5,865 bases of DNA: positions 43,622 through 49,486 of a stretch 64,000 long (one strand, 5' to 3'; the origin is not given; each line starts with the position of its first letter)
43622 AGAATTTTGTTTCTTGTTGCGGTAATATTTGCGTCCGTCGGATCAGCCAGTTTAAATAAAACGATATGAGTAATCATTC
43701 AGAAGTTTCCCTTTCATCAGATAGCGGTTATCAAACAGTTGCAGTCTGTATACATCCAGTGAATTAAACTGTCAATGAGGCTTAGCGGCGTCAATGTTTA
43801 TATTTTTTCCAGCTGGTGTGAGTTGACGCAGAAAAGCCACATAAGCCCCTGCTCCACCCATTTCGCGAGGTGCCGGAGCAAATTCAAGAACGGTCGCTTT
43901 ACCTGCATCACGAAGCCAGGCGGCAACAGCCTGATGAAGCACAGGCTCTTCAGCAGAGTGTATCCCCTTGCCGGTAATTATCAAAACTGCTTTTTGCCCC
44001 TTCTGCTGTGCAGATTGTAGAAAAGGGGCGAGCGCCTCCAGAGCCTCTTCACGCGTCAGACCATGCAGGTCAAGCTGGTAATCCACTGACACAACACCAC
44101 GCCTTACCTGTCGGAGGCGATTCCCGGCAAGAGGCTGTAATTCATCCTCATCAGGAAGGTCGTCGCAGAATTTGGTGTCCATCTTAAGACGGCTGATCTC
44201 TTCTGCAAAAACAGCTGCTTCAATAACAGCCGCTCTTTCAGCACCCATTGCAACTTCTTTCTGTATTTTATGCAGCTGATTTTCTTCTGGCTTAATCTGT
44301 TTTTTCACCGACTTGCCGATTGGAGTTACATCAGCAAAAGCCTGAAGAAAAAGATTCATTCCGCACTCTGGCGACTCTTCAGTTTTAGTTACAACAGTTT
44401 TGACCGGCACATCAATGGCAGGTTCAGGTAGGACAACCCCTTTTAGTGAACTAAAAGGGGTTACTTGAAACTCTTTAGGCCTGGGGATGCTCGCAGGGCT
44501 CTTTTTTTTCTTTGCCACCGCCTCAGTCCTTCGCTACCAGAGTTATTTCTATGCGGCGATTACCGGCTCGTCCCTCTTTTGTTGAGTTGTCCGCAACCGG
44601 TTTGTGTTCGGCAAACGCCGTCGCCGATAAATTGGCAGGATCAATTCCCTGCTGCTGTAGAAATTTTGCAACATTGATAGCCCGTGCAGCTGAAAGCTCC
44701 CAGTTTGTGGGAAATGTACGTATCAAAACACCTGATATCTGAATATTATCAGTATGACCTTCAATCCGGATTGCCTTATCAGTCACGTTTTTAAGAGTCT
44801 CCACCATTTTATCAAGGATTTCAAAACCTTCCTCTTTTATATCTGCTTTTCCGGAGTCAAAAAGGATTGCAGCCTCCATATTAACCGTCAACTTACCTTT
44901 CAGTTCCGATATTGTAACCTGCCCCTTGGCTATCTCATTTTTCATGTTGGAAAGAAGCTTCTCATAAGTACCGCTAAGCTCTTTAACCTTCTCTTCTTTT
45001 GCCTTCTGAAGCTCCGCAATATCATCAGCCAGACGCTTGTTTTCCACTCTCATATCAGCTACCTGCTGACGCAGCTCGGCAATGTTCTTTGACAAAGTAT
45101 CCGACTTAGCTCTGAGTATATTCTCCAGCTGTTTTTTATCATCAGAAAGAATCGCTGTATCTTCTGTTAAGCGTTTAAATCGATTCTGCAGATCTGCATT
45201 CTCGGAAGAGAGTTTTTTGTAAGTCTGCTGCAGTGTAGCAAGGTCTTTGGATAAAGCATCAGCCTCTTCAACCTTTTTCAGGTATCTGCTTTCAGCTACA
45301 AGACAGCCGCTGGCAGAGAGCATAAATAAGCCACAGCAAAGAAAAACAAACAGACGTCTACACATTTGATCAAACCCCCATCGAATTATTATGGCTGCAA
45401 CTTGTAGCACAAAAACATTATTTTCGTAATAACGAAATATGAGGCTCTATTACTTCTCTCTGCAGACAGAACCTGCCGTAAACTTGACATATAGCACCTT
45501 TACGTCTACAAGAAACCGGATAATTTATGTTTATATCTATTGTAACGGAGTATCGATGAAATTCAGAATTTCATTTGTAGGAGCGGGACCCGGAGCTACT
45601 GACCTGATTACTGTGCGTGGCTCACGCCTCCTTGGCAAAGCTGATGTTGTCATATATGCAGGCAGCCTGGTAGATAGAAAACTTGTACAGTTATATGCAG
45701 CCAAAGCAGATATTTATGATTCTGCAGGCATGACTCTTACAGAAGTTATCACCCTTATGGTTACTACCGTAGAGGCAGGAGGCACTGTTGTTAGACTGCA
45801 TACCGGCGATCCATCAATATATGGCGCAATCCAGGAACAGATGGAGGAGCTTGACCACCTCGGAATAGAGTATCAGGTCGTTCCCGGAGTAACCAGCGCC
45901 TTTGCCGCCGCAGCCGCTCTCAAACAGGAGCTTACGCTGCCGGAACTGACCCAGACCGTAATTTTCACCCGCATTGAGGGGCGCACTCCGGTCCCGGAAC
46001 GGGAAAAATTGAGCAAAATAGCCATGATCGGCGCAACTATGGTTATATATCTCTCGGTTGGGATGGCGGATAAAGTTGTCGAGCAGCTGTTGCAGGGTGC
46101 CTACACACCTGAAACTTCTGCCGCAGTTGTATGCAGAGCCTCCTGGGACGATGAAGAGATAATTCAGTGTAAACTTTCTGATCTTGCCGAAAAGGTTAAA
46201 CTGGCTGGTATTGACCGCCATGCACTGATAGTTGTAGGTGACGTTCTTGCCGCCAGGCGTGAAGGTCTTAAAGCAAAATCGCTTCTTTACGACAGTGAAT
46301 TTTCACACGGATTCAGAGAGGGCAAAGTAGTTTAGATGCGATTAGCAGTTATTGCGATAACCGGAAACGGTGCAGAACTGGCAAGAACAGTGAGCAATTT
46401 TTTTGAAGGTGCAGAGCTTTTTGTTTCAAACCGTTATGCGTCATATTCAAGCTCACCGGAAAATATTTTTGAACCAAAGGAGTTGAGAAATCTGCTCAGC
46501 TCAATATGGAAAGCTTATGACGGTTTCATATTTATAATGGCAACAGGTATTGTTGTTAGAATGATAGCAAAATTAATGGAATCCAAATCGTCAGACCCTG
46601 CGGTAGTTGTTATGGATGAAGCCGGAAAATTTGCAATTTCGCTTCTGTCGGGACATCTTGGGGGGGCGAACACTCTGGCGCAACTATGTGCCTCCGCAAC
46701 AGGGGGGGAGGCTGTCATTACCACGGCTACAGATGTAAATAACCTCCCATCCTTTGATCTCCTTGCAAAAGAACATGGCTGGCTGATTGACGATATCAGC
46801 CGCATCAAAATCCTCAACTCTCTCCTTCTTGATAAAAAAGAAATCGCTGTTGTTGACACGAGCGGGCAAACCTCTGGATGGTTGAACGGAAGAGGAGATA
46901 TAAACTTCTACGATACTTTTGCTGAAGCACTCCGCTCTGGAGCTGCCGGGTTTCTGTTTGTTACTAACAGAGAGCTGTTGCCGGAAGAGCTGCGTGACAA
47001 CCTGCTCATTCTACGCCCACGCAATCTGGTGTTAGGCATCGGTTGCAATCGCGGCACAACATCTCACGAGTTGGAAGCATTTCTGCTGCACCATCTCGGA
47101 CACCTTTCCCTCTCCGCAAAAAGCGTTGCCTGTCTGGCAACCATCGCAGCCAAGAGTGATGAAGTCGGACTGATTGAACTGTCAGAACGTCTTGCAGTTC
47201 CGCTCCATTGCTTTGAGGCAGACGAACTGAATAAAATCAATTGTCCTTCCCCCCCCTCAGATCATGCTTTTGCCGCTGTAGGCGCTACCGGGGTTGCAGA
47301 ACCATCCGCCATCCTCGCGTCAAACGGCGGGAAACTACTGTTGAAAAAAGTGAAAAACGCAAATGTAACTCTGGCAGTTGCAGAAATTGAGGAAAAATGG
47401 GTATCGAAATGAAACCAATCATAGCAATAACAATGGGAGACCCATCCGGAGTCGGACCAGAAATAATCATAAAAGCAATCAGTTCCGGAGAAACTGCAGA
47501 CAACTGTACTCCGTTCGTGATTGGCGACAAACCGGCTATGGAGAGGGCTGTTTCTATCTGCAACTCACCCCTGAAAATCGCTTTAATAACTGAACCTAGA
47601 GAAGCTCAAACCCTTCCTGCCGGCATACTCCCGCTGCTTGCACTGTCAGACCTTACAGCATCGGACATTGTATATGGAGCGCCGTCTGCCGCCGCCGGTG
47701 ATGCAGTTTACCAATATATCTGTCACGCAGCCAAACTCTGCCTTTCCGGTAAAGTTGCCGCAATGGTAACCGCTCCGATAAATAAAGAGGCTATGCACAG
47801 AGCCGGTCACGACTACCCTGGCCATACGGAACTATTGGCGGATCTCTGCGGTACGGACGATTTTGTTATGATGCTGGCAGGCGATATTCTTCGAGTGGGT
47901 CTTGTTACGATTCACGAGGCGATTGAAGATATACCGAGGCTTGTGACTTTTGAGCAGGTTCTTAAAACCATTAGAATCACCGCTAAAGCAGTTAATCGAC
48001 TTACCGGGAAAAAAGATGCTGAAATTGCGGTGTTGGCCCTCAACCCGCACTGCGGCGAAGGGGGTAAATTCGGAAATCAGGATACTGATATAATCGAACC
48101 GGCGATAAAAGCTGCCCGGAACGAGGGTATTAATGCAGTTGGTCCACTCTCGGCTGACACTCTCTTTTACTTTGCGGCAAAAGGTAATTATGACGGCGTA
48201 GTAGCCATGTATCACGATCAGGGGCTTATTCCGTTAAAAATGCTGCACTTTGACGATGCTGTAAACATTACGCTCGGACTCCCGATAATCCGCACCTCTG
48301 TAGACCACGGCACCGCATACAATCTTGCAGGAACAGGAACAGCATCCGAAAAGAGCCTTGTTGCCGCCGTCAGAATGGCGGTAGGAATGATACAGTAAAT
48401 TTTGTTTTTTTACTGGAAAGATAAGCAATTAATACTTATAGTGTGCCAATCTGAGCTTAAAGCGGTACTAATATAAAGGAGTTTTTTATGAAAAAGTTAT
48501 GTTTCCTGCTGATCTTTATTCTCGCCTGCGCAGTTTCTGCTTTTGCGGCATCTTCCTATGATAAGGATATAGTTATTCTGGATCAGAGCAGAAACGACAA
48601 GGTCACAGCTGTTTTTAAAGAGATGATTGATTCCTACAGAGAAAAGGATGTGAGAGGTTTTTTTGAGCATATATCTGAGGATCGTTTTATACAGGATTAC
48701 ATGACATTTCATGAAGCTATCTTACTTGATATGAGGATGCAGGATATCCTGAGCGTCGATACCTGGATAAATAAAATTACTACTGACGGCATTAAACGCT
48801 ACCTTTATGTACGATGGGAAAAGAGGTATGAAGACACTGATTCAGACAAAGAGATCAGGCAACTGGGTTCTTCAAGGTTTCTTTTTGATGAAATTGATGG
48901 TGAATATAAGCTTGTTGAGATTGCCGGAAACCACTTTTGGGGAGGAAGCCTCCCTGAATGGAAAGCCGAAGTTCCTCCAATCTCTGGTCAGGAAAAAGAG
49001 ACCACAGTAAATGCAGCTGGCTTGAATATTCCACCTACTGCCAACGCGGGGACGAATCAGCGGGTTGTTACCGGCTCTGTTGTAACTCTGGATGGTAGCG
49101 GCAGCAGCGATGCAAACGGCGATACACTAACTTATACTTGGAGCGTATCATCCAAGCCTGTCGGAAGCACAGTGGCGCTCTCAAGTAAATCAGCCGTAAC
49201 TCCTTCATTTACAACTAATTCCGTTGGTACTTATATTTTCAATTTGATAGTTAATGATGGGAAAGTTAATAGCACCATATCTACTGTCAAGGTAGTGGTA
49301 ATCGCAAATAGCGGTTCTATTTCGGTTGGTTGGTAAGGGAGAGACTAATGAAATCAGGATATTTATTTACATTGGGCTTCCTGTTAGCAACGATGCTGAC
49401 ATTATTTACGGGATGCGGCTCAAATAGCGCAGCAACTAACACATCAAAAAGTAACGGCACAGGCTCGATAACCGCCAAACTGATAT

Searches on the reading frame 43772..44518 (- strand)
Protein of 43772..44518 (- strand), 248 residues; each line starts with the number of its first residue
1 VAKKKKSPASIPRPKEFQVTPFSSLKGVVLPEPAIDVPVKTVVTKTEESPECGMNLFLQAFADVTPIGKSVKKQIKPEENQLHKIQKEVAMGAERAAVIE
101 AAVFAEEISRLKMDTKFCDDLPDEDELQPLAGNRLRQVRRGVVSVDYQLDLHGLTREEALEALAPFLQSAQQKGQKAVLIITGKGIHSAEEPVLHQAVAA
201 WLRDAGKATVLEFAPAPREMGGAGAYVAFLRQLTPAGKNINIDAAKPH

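Call 113: search_protein_families(library=pfam, proteins=[window:43772-44518:-], max_evalue=0.00001)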
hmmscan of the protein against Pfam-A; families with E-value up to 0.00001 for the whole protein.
window:43772-44518:- (248 aa): 1 family
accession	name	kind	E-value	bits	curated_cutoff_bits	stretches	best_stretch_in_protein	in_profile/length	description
PF01713.27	Smr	-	2.1e-21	76.3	25.7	1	149-231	1-77/77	Smr domain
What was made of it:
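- Tried and rejected: The window ORF 43772-44518 is an Smr protein (call 113).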

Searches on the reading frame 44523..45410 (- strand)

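Call 6: search_protein_families(library=pfam, proteins=[window:44523-45410:-], max_evalue=0.01)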
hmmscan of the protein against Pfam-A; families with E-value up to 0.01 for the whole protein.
window:44523-45410:- (295 aa): 17 families
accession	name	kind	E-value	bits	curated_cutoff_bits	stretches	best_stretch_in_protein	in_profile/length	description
PF00691.25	OmpA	-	4.6e-22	78.6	27.2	1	183-285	1-98/98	OmpA family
PF12329.13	TMF_DNA_bd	-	2e-05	24.9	35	0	47-102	18-73/74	TATA element modulatory factor 1 DNA binding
PF16888.10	YwqH-like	-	0.00028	21.6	33.7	1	107-223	2-107/123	YwqH-like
PF19745.5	FUT8_N_cat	-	0.00078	18.8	27.6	1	18-195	6-186/499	Alpha-(1,6)-fucosyltransferase N- and catalytic domains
PF14662.11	KASH_CCD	-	0.001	19.5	43.3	0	45-109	94-156/191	Coiled-coil region of CCDC155 or KASH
PF04977.20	DivIC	-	0.0014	18.8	28.9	0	52-87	21-57/80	Septum formation initiator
PF25764.1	KIF21A_4th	-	0.0018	18.4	33.1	1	106-162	59-115/183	KIF21A-like domain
PF17045.10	CEP63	-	0.0024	18.2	33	1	50-161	83-190/263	Centrosomal protein of 63 kDa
PF06818.20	Fez1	-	0.0027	18.7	34.4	1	51-163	48-152/199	Fez1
PF06005.17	ZapB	-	0.0027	18.6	31.5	0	40-85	10-55/71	Cell division protein ZapB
PF25014.1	NET2A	-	0.0031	17.8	33.1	1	63-119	154-209/235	NET2A-like domain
PF20155.4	TMP_3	-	0.0034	17.5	41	1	94-163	117-186/192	Tape measure protein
PF01166.23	TSC22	-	0.0049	17.4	30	0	103-131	16-44/57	TSC-22/dip/bun family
PF02601.20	Exonuc_VII_L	-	0.0052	16.7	35.9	1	48-168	169-283/315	Exonuclease VII, large subunit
PF20529.3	DUF6744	-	0.0054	16.1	27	1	39-124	225-312/314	Family of unknown function (DUF6744)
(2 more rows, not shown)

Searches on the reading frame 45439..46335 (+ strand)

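Call 6: search_protein_families(library=pfam, proteins=[window:45439-46335:+], max_evalue=0.01)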
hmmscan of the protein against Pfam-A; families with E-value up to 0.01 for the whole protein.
window:45439-46335:+ (298 aa): 2 families
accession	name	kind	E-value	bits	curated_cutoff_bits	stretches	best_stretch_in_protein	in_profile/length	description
PF00590.25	TP_methylase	-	1.6e-49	169.1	27.8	1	44-250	2-212/212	Tetrapyrrole (Corrin/Porphyrin) Methylases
PF13752.12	DUF4165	-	0.0064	16.9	25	1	32-107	35-117/121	Domain of unknown function (DUF4165)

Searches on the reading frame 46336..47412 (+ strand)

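Call 6: search_protein_families(library=pfam, proteins=[window:46336-47412:+], max_evalue=0.01)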
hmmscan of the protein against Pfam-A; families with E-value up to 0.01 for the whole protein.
window:46336-47412:+ (358 aa): 3 families
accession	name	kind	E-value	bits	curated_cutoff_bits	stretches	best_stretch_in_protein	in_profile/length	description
PF11760.13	CbiG_N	-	1e-36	125.2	25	1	53-133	2-82/82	Cobalamin synthesis G N-terminal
PF01890.21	CbiG_C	-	3.2e-33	115.1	27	1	231-349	1-117/117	Cobalamin synthesis G C-terminus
PF11761.13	CbiG_mid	-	1.6e-11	44.7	22.7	1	138-228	1-88/88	Cobalamin biosynthesis central region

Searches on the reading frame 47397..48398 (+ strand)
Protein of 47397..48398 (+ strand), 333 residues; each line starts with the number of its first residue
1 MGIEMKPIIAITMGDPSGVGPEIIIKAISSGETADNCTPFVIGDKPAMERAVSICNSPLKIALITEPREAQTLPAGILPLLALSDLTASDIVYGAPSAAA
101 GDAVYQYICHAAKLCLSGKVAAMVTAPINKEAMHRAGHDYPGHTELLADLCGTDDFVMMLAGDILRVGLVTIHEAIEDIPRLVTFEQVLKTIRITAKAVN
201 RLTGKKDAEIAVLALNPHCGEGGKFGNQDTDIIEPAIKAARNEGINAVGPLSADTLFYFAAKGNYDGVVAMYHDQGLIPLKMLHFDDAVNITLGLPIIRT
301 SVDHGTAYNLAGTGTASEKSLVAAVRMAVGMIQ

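Call 6: search_protein_families(library=pfam, proteins=[window:47397-48398:+], max_evalue=0.01)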
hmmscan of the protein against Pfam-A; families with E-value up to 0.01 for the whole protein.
window:47397-48398:+ (333 aa): 1 family
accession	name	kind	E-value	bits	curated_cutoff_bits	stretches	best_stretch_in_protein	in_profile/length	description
PF04166.17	PdxA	-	1.2e-110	369.9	27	1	36-328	2-286/286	Pyridoxal phosphate biosynthetic protein PdxA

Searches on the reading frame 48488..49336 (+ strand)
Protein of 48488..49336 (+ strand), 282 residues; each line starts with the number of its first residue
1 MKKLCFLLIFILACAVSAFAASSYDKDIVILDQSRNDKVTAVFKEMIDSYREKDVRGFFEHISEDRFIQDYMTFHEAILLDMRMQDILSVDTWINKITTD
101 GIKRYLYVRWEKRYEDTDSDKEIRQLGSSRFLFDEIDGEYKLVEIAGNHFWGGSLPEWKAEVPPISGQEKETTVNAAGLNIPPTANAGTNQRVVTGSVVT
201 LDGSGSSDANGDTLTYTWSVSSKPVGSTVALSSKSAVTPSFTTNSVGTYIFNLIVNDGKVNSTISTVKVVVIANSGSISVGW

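Call 6: search_protein_families(library=pfam, proteins=[window:48488-49336:+], max_evalue=0.01)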
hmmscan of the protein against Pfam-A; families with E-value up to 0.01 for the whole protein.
window:48488-49336:+ (282 aa): 5 families
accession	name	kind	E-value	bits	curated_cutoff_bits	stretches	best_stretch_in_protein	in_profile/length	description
PF22352.2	K319L-like_PKD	-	6.9e-14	52.1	27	1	187-271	1-84/84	K319L-like, PKD domain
PF18911.6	PKD_4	-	2.2e-09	37.7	27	1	181-269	2-83/85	PKD domain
PF17963.7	Big_9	-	2.9e-05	25.3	23.6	1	180-269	1-88/89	Bacterial Ig domain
PF02010.21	REJ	-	0.00013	21.1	25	1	188-271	91-198/452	REJ domain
PF21027.3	Sde0182_C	-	0.00099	20.1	27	1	199-224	2-27/83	Cellulose-binding protein Sde0182, C-terminal domain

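Call 10: search_protein_families(library=ncbifam, proteins=[window:48488-49336:+], max_evalue=0.1)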
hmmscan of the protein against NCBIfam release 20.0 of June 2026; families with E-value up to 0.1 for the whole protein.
window:48488-49336:+ (282 aa): 5 families
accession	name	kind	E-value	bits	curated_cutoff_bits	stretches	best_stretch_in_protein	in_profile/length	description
NF038112.1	myxo_dep_M36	subfamily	7.8e-16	56.4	1500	1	167-272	1176-1283/1604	myxosortase-dependent M36 family metallopeptidase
NF038111.1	rhom_dep_M36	equivalog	2.5e-07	28.5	1700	1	183-272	1187-1276/1315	rhombosortase-dependent M36 family metallopeptidase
NF041321.1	Alpha-amyl_MalA_Halo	equivalog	0.0012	17.3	875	1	213-266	26-77/666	alpha-amylase MalA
NF012211.1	tand_rpt_95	domain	0.005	16.8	90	1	206-272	19-85/98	tandem-95 repeat protein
NF033857.1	BPSL0067_fam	subfamily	0.026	14.8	27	0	18-65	61-107/115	BPSL0067 family protein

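Call 106: search_protein_families(library=pfam, alignment_id=A13, max_evalue=0.1)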
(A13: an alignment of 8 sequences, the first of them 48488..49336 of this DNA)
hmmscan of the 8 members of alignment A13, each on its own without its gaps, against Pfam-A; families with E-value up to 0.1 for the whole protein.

A. member 1, window:48488-49336:+ (282 aa): 7 families
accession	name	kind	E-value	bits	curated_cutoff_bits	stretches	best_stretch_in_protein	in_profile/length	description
PF22352.2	K319L-like_PKD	-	6.9e-14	52.1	27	1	187-271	1-84/84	K319L-like, PKD domain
PF18911.6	PKD_4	-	2.2e-09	37.7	27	1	181-269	2-83/85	PKD domain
PF17963.7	Big_9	-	2.9e-05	25.3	23.6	1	180-269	1-88/89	Bacterial Ig domain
PF02010.21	REJ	-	0.00013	21.1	25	1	188-271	91-198/452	REJ domain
PF21027.3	Sde0182_C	-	0.00099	20.1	27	1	199-224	2-27/83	Cellulose-binding protein Sde0182, C-terminal domain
PF17892.7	Cadherin_5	-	0.043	14.1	26.5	1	204-271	31-97/98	Cadherin-like domain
PF25676.1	T4_Spackle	-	0.055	14.5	27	0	1-50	1-51/96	Bacteriophage T4 Spackle protein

B. families by the number of members that match (of 8 scanned): 9 families
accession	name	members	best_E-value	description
PF07705.17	CARDB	7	7.7e-14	CARDB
PF22352.2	K319L-like_PKD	1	6.9e-14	K319L-like, PKD domain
PF18911.6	PKD_4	1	2.2e-09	PKD domain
PF17963.7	Big_9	1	2.9e-05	Bacterial Ig domain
PF02010.21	REJ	1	0.00013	REJ domain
PF21027.3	Sde0182_C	1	0.00099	Cellulose-binding protein Sde0182, C-terminal domain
PF10075.15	CSN8_PSD8_EIF3K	1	0.038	CSN8/PSMD8/EIF3K family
PF17892.7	Cadherin_5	1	0.043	Cadherin-like domain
PF25676.1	T4_Spackle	1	0.055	Bacteriophage T4 Spackle protein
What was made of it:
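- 48488..49336 (+): g1: small secreted protein. It has a conserved ~170-aa N-terminal domain of unknown type and a C-terminal PKD domain (CARDB in 7 of 8 orthologues). Pfam (calls 6, 106).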
